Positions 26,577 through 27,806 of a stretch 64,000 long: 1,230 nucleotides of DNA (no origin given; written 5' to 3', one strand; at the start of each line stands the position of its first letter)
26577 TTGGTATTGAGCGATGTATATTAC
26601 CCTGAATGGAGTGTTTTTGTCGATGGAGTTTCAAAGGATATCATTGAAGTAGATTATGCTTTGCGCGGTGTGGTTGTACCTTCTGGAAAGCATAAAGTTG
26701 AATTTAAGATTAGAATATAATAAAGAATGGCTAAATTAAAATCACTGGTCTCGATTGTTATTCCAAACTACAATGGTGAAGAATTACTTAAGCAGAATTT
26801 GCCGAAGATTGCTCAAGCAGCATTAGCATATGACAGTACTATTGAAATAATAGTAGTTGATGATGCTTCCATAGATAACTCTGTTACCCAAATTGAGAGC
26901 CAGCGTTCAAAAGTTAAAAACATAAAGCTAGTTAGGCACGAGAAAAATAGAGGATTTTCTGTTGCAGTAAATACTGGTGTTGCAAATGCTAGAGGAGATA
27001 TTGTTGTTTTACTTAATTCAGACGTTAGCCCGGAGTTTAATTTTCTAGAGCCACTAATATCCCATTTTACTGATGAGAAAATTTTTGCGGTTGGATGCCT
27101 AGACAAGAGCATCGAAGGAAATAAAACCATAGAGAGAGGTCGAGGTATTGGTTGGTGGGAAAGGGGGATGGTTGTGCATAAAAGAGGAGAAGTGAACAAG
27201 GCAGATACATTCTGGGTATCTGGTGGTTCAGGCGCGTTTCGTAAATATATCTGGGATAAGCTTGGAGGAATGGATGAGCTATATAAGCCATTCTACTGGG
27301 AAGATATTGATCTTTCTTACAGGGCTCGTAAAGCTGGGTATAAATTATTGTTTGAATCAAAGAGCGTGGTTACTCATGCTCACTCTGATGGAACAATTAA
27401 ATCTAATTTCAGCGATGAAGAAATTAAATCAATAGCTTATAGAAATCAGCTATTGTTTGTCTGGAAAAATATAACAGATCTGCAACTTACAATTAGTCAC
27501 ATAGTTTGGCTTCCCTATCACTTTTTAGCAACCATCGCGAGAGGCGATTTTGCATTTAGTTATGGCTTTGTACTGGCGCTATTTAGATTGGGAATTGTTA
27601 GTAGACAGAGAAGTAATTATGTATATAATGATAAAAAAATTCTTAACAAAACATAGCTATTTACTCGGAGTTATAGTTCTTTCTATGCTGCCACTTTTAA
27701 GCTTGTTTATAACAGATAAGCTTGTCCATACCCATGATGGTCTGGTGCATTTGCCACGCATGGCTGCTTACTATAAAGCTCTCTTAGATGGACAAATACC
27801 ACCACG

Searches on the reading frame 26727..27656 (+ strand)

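Call 47: search_protein_families(library=pfam, proteins=[window:26727-27656:+], max_evalue=0.001)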
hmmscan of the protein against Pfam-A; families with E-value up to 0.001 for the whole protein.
window:26727-27656:+ (309 aa): 5 families
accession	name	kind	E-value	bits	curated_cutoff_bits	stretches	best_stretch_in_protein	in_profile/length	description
PF00535.33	Glycos_transf_2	-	2.2e-30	106.2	23.3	1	9-175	1-164/168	Glycosyl transferase family 2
PF13641.12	Glyco_tranf_2_3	-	9.5e-14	52.4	27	1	8-219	3-213/230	Glycosyltransferase like family 2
PF10111.15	Glyco_tranf_2_2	-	7.7e-08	32.6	27.3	1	9-100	1-92/276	Glycosyltransferase like family 2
PF13632.12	Glyco_trans_2_3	-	1.3e-05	25.5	27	1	92-225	1-130/198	Glycosyl transferase family group 2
PF13506.12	Glyco_transf_21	-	0.00081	19.3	21.7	0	81-221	22-158/174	Glycosyl transferase family 21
